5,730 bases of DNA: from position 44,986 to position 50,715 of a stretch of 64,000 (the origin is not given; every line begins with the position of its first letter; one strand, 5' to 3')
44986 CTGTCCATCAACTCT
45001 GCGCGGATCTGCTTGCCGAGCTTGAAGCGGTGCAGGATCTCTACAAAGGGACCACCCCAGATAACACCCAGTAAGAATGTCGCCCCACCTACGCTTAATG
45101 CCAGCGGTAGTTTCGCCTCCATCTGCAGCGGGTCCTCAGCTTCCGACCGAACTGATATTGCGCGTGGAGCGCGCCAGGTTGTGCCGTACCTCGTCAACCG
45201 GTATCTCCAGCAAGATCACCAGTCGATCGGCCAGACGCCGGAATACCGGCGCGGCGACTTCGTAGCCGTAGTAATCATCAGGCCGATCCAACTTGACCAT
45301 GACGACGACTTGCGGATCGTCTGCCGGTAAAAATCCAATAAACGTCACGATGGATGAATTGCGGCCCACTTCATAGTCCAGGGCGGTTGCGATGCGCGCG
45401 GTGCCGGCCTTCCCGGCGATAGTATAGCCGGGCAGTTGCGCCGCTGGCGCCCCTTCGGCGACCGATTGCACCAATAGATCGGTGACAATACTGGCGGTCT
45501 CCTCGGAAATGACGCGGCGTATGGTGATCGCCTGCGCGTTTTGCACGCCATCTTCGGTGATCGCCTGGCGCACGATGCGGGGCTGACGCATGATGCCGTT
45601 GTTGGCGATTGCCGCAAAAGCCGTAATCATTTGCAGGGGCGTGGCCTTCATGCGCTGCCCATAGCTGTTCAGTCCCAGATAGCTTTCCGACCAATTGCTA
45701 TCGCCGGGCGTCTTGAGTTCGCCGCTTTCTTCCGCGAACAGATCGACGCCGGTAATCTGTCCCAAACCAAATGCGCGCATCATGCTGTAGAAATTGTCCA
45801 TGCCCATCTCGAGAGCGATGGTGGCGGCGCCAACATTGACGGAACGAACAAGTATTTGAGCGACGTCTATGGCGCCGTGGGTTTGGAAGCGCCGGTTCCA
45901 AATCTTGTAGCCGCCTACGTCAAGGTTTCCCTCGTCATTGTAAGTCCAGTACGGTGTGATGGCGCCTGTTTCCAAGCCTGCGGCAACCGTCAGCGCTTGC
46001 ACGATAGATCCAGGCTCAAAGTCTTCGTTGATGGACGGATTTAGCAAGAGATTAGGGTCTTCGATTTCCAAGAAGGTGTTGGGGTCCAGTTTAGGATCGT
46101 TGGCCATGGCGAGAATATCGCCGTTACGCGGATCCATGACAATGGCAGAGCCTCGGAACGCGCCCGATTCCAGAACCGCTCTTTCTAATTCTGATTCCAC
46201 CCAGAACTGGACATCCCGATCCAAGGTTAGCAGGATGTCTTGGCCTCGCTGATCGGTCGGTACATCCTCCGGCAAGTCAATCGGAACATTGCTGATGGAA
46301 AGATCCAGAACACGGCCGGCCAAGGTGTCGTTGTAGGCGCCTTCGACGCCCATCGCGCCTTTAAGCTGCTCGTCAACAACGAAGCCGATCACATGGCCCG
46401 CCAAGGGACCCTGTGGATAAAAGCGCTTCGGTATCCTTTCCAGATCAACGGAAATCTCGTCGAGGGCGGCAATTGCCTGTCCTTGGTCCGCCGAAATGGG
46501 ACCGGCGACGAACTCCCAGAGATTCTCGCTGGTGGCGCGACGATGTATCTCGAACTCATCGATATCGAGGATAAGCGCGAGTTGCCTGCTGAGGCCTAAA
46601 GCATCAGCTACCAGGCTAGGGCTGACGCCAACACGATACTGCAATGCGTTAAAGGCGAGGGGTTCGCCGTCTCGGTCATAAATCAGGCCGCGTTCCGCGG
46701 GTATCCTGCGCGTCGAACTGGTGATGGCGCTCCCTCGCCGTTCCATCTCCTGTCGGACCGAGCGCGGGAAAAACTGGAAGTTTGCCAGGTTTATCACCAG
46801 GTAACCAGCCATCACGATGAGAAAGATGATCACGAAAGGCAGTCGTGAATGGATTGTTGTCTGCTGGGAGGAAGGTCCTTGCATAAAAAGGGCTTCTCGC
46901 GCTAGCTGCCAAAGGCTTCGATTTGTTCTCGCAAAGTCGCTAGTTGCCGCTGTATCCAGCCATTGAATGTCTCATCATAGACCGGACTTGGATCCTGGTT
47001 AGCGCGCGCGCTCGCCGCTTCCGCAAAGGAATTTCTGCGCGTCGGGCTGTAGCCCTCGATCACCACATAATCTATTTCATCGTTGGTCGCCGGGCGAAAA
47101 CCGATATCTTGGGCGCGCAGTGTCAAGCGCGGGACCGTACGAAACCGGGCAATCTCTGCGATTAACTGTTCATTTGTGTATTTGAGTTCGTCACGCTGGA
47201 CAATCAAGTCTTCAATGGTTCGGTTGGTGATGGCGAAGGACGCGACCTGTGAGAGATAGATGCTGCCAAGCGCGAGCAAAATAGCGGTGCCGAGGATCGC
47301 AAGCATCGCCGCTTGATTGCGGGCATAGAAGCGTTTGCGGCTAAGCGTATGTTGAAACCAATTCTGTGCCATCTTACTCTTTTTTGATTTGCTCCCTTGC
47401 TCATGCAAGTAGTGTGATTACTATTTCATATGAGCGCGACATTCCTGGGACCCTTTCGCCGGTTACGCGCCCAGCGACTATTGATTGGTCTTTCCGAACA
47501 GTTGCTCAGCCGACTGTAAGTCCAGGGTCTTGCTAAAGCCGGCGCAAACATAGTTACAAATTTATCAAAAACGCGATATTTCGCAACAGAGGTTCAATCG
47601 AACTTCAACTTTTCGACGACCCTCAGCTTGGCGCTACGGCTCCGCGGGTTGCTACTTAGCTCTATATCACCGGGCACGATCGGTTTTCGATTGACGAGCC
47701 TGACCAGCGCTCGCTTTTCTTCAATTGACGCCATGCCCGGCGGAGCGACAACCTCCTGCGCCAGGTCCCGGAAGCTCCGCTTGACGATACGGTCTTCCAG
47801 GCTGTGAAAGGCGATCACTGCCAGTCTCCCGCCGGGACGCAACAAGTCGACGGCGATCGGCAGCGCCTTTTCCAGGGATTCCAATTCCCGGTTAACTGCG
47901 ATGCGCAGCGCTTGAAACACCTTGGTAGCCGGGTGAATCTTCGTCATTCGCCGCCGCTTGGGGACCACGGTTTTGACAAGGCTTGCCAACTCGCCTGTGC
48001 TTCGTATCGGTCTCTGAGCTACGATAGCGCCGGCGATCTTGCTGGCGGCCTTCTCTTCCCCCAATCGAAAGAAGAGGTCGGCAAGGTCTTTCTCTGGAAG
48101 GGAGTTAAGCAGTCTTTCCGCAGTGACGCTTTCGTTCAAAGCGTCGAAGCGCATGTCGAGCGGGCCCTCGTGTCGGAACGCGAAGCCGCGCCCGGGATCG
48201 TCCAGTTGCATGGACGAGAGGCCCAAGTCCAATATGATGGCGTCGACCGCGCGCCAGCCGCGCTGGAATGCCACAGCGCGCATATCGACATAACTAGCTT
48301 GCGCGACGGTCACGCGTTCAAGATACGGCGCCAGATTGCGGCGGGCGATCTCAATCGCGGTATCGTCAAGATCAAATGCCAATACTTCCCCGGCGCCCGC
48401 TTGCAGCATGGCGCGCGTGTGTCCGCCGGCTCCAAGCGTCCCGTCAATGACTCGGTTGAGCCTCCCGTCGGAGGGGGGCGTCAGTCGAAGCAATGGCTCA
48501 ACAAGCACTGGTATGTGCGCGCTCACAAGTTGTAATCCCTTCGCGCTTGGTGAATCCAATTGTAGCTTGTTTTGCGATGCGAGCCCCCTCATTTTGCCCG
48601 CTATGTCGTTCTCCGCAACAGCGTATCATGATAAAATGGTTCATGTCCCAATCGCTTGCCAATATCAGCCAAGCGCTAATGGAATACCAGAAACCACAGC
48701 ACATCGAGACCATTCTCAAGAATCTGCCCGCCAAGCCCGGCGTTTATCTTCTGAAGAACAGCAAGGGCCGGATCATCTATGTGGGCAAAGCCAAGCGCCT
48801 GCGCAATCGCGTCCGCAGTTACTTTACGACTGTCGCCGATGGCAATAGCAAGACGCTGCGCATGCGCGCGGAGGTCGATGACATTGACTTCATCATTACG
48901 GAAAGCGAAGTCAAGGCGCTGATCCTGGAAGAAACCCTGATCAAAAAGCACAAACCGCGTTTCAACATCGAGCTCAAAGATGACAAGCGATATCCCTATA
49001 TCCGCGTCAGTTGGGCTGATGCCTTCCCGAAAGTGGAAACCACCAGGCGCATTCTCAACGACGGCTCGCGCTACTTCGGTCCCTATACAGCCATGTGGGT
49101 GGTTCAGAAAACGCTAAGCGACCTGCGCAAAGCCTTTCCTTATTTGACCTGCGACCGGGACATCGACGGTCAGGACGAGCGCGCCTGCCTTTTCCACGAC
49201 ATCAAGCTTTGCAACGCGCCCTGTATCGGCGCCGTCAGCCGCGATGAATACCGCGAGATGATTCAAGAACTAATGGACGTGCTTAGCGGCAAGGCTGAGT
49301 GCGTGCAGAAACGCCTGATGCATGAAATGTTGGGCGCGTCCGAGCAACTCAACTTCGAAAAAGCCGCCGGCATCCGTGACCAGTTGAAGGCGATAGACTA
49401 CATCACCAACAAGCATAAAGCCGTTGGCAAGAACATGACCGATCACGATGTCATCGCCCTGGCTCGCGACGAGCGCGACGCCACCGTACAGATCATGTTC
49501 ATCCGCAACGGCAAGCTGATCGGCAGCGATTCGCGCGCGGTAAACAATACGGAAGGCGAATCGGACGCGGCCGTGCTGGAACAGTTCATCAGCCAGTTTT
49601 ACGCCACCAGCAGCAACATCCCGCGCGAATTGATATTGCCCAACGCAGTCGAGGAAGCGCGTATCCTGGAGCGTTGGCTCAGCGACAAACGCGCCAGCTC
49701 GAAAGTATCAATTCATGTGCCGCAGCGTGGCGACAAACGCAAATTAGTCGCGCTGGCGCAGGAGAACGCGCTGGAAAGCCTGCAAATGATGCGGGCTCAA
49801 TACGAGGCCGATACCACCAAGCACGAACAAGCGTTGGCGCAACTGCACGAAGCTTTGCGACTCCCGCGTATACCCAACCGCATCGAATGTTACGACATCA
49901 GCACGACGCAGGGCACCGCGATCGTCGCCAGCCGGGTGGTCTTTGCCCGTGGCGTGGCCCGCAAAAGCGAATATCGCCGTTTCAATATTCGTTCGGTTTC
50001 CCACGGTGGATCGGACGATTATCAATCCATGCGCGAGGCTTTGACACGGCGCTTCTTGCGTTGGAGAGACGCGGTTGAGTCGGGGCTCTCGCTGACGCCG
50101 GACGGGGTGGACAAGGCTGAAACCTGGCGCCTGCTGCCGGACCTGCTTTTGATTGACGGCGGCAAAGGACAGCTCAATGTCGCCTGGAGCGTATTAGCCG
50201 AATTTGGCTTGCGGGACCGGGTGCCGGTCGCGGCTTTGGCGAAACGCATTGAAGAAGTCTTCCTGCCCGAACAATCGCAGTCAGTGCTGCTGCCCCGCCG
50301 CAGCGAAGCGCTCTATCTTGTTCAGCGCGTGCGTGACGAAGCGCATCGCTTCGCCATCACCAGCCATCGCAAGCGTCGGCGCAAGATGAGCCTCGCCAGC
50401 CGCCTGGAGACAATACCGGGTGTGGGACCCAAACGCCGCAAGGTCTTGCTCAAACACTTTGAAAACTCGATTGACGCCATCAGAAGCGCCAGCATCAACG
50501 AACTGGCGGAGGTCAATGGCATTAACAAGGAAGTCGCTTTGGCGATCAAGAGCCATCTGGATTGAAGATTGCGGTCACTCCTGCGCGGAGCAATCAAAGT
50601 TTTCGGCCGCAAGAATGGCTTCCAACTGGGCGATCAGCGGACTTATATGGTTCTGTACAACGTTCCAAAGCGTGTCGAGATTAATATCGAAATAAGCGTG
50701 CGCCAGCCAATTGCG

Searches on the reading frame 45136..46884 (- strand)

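Call 22: search_protein_families(library=pfam, proteins=[window:45136-46884:-], max_evalue=0.00001)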
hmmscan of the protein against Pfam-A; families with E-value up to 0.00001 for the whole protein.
window:45136-46884:- (582 aa): 3 families
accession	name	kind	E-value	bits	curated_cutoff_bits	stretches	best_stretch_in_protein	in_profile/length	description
PF00905.27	Transpeptidase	-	1.7e-69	234.8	22.1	1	245-551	1-297/299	Penicillin binding protein transpeptidase domain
PF03717.20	PBP_dimer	-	1.8e-16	61.6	24.4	1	61-191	2-161/180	Penicillin-binding Protein dimerisation domain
PF21922.1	PBP_dimer_2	-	5.3e-06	27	27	0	128-198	2-67/83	Penicillin binding protein A dimerisation domain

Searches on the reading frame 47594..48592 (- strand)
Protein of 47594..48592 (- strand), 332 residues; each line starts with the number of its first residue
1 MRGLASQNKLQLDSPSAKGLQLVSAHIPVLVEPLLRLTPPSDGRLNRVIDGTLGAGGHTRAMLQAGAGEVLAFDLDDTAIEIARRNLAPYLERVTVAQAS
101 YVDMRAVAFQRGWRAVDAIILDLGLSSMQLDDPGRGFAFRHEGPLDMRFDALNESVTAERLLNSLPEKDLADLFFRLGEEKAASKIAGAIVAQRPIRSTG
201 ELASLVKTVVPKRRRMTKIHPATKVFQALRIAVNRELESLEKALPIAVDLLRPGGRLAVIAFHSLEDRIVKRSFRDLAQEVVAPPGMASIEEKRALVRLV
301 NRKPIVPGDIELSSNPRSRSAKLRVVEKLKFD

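Call 23: search_protein_families(library=pfam, proteins=[window:47594-48592:-], max_evalue=0.00001)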
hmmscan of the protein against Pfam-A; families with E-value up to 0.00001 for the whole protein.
window:47594-48592:- (332 aa): 1 family
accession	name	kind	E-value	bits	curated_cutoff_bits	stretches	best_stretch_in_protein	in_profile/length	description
PF01795.25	Methyltransf_5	-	5.6e-100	335.2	27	1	25-328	3-308/309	MraW methylase family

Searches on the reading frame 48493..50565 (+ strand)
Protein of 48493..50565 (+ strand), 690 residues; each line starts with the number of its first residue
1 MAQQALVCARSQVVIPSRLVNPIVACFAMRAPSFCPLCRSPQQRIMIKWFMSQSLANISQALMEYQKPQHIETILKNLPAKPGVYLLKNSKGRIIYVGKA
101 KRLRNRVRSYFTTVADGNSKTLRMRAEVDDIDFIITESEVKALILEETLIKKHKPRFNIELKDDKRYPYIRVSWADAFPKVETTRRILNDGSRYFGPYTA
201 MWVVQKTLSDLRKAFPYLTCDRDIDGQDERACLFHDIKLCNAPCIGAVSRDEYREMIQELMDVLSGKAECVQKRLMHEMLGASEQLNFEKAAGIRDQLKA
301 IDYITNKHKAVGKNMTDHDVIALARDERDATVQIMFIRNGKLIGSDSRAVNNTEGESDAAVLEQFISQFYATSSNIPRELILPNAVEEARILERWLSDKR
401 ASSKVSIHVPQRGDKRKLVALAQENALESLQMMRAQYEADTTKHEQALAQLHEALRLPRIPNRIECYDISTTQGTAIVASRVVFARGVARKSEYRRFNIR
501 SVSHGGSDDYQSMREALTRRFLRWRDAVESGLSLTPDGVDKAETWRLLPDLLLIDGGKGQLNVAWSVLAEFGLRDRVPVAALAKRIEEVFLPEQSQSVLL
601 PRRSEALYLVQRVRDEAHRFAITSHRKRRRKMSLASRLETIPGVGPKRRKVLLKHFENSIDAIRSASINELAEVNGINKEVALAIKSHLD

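Call 23: search_protein_families(library=pfam, proteins=[window:48493-50565:+], max_evalue=0.00001)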
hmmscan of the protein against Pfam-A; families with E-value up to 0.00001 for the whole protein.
window:48493-50565:+ (690 aa): 6 families
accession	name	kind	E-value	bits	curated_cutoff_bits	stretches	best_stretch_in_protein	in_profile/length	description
PF08459.17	UvrC_RNaseH_dom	-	7.6e-52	175.8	22.3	1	453-622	2-159/159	UvrC RNAse H endonuclease domain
PF22920.2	UvrC_RNaseH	-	3.3e-38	130.6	24.3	1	317-431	1-114/116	UvrC Ribonuclease H-like domain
PF14520.12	HHH_5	-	6.9e-10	39.7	27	1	637-689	3-55/57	Helix-hairpin-helix domain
PF01541.30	GIY-YIG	-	5.1e-09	36.8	22.6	1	82-156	2-76/78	GIY-YIG catalytic domain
PF12826.13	HHH_2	-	5.5e-08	33.3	27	1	641-688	8-54/64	Helix-hairpin-helix motif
PF02151.25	UVR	-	2.7e-07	30.5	21.5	1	273-302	5-34/36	UvrB/uvrC motif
